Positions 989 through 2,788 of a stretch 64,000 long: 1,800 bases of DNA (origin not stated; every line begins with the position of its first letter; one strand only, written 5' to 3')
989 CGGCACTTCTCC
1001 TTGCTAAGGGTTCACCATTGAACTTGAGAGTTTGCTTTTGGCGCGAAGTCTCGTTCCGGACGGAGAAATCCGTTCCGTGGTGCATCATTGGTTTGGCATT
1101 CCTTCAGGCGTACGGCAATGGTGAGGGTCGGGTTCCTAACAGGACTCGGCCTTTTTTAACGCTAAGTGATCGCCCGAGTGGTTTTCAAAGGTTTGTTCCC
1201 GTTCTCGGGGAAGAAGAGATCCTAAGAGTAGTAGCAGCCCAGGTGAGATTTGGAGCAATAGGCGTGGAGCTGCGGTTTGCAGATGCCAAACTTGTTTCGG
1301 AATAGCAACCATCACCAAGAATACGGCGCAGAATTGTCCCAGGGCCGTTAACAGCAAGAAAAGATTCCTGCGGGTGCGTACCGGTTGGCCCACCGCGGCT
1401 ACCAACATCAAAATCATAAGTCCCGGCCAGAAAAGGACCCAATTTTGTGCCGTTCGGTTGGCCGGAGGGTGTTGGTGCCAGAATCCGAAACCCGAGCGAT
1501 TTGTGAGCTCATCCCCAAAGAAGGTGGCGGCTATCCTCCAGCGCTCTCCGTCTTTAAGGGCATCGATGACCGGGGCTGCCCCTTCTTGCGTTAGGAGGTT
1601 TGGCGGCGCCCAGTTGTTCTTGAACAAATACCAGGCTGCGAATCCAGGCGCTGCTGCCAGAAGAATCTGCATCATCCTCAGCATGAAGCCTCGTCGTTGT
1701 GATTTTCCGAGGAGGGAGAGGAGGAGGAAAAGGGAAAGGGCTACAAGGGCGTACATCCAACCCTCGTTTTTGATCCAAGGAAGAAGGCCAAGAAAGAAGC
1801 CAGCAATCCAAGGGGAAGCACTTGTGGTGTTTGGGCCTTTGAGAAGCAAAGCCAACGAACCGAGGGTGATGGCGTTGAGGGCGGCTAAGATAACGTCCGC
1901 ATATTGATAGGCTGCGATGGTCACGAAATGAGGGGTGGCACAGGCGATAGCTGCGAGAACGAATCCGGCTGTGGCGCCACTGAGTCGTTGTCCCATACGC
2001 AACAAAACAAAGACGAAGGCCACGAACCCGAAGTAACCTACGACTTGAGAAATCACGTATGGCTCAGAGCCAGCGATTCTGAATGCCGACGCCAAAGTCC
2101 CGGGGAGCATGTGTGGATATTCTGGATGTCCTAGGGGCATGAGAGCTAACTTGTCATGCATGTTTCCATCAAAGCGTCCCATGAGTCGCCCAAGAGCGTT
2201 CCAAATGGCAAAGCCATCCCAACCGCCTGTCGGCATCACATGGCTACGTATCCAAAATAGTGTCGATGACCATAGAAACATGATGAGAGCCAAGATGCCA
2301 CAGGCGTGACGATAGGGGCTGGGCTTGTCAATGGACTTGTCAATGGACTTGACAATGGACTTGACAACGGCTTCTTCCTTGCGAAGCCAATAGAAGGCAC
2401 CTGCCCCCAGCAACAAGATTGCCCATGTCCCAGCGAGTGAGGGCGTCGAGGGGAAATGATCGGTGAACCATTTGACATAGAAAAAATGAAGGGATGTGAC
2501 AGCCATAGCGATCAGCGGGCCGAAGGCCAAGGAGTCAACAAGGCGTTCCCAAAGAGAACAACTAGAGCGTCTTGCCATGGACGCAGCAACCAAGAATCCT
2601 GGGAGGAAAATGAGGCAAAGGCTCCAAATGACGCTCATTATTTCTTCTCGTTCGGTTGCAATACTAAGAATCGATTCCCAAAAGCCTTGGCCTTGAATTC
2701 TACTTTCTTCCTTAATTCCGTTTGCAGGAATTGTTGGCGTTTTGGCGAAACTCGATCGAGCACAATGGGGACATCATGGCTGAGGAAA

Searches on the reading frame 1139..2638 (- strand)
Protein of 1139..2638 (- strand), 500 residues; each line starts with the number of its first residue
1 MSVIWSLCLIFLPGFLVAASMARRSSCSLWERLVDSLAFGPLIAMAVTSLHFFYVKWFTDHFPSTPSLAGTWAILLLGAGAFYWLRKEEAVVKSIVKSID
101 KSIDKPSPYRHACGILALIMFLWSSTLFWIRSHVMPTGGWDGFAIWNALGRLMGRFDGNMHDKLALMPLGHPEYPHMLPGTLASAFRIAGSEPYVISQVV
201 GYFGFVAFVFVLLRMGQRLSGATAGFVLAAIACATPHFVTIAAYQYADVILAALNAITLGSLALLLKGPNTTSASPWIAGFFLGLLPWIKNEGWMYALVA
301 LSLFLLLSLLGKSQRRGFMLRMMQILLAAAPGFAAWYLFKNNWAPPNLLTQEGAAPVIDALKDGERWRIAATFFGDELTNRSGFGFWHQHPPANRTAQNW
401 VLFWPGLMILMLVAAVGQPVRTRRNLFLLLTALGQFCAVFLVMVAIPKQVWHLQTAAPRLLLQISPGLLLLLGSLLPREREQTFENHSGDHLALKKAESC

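Call 55: search_protein_families(library=padloc, alignment_id=A4, max_evalue=0.00001)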
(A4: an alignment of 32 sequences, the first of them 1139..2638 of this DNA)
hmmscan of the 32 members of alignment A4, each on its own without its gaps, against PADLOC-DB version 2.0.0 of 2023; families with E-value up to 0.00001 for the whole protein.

A. member 1, window:1139-2638:- (500 aa): 0 families

B. families by the number of members that match (of 32 scanned): 42 families (the first 25 are shown)
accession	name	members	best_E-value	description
PDLC04042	PD-T4-6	3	1.1e-78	-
PDLC04061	PD-T4-6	3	2.9e-73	-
PDLC04053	PD-T4-6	3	1.7e-69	-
PDLC04060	PD-T4-6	3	1.6e-66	-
PDLC04052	PD-T4-6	3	4.3e-66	-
PDLC04047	PD-T4-6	3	4.6e-65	-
PDLC04040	PD-T4-6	3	7e-65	-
PDLC04043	PD-T4-6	3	3.8e-64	-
PDLC04054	PD-T4-6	3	5e-64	-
PDLC04138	mad6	3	2.9e-63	mads_6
PDLC04057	PD-T4-6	3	3.1e-60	-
PDLC04041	PD-T4-6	3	4.9e-58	-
PDLC04039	PD-T4-6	3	1.5e-57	-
PDLC04048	PD-T4-6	3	1e-55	-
PDLC04050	PD-T4-6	3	4.4e-49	-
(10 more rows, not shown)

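Call 56: search_protein_families(library=pfam, alignment_id=A4, max_evalue=0.00001)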
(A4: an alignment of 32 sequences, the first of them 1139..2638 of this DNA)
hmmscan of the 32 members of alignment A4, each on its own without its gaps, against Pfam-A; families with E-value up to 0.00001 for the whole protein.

A. member 1, window:1139-2638:- (500 aa): 0 families

B. families by the number of members that match (of 32 scanned): 66 families (the first 25 are shown)
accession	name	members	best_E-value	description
PF00069.31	Pkinase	3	3.2e-44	Protein kinase domain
PF07714.23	PK_Tyr_Ser-Thr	3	1.5e-30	Protein tyrosine and serine/threonine kinase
PF13620.12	CarboxypepD_reg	2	1.9e-68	Carboxypeptidase regulatory-like domain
PF00384.28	Molybdopterin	2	5.4e-54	Molybdopterin oxidoreductase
PF13180.12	PDZ_2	2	1.9e-17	PDZ domain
PF17820.7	PDZ_6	2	2.3e-15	PDZ domain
PF07394.17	DUF1501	1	1.2e-114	Protein of unknown function (DUF1501)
PF00762.24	Ferrochelatase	1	9.7e-88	Ferrochelatase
PF16653.10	Sacchrp_dh_C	1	7e-68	Saccharopine dehydrogenase C-terminal domain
PF01032.23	FecCD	1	1.4e-67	FecCD transport family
PF01625.27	PMSR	1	1.3e-63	Peptide methionine sulfoxide reductase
PF00557.29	Peptidase_M24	1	6.4e-53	Metallopeptidase family M24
PF07690.21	MFS_1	1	2.6e-47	Major Facilitator Superfamily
PF01512.22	Complex1_51K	1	1.1e-46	Nuo51 FMN-binding domain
PF07583.16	PSCyt2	1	1.2e-46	Protein of unknown function (DUF1549)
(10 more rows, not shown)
